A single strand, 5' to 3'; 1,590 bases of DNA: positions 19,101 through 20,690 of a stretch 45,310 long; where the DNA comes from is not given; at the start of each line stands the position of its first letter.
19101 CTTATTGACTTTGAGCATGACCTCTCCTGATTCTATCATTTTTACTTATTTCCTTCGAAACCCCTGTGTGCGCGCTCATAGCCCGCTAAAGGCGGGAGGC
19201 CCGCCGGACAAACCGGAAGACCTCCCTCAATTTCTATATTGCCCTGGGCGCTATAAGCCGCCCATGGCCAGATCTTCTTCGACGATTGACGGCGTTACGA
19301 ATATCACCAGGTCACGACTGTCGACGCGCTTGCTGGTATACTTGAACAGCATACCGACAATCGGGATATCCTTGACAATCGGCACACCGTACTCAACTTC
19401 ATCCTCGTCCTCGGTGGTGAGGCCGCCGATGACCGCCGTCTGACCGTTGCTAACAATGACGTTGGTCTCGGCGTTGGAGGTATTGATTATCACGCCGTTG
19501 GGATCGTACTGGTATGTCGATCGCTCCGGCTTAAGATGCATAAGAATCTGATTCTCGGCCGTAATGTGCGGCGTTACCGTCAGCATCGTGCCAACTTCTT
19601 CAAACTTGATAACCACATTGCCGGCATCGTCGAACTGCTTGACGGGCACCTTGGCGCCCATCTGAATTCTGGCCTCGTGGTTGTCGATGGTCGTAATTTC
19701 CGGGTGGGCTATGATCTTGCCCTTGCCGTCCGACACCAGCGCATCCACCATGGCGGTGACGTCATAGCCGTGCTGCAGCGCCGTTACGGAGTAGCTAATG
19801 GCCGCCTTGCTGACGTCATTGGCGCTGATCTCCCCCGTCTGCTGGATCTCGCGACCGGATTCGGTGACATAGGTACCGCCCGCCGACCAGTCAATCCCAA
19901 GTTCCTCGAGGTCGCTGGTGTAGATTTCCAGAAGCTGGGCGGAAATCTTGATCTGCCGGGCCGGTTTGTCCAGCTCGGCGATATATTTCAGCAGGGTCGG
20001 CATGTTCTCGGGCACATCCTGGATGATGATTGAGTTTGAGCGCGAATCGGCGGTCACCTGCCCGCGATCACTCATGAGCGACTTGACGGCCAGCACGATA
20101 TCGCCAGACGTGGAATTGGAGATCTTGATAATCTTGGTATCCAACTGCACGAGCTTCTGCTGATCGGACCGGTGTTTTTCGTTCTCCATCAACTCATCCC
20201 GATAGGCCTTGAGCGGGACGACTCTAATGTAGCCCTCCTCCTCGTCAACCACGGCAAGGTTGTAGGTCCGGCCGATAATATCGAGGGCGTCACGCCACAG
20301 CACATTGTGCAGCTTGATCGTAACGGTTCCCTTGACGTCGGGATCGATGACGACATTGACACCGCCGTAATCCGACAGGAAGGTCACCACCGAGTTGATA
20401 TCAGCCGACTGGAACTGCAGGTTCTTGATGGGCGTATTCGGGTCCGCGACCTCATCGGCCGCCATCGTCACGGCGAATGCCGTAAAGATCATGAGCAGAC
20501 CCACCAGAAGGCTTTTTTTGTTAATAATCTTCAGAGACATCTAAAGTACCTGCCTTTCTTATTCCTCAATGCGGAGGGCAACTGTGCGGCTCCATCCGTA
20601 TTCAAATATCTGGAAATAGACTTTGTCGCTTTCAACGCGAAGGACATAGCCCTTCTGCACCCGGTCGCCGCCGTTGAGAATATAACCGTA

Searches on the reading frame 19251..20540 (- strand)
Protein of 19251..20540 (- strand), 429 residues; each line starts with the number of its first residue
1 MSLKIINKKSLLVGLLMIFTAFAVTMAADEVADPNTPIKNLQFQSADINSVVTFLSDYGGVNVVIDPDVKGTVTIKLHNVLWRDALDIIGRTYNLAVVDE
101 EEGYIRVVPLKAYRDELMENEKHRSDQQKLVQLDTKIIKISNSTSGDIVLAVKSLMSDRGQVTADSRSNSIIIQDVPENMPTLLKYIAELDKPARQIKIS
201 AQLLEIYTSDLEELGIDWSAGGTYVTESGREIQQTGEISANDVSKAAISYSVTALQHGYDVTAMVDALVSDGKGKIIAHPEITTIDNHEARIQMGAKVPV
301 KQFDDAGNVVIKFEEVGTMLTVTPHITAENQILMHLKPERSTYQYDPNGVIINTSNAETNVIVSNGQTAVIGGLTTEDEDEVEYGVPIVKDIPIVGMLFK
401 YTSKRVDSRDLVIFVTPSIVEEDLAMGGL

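Call 3: search_protein_families(library=pfam, proteins=[window:19251-20540:-], max_evalue=0.1)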
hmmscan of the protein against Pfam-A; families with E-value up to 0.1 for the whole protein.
window:19251-20540:- (429 aa): 5 families
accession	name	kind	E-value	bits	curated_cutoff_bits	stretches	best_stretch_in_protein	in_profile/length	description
PF00263.26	Secretin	-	3.7e-43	147.5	27.5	1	267-421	1-169/169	Bacterial type II and III secretion system protein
PF03958.22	Secretin_N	-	3.4e-13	50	28.2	1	135-196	1-69/69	Bacterial type II/III secretion system short domain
PF21305.2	type_II_gspD_N0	-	1.1e-08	35.2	27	1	41-83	1-43/71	GspD-like, N0 domain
PF07660.19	STN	-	7.9e-05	22.8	28.4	1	61-109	1-51/52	Secretin and TonB N terminus short domain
PF14192.12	DUF4314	-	0.0018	18.6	27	1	282-324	20-61/69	Domain of unknown function (DUF4314)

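Call 4: search_protein_families(library=ncbifam, proteins=[window:19251-20540:-], max_evalue=0.1)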
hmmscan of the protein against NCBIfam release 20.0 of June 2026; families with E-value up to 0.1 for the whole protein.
window:19251-20540:- (429 aa): 9 families
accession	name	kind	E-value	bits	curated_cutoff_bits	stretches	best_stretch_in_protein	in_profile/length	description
TIGR02515.1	IV_pilus_PilQ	subfamily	5.9e-81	272.6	284.35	1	41-421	6-428/428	type IV pilus secretin PilQ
TIGR02517.1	type_II_gspD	equivalog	1.9e-67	228.1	351.35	2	182-423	323-593/600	type II secretion system secretin GspD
NF010083.0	PRK13568.1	equivalog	8.8e-62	209.2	554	1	27-421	17-418/419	DNA uptake porin HofQ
NF007851.2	PRK10560.1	exception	9.8e-45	153.1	598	1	41-421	26-410/412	DNA uptake porin HofQ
TIGR02516.1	type_III_yscC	equivalog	1.5e-44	152.3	238.45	1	156-421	195-462/463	type III secretion system outer membrane ring subunit SctC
TIGR02519.1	pilus_MshL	equivalog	3.8e-35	121.3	250.2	1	169-420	8-290/290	pilus (MSHA type) biogenesis protein MshL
NF011873.0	PRK15346.1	equivalog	4.5e-31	108.1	524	1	158-408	234-482/499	EscC/YscC/HrcC family type III secretion system outer membrane ring protein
NF042912.1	Amuc_1098_fam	equivalog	2.9e-22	78.5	750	2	352-420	728-796/805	Amuc_1098 family type IV pilus outer membrane protein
TIGR02520.1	pilus_B_mal_scr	equivalog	7.4e-14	51.2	287.65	1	137-417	213-511/513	PilN family type IVB pilus formation outer membrane protein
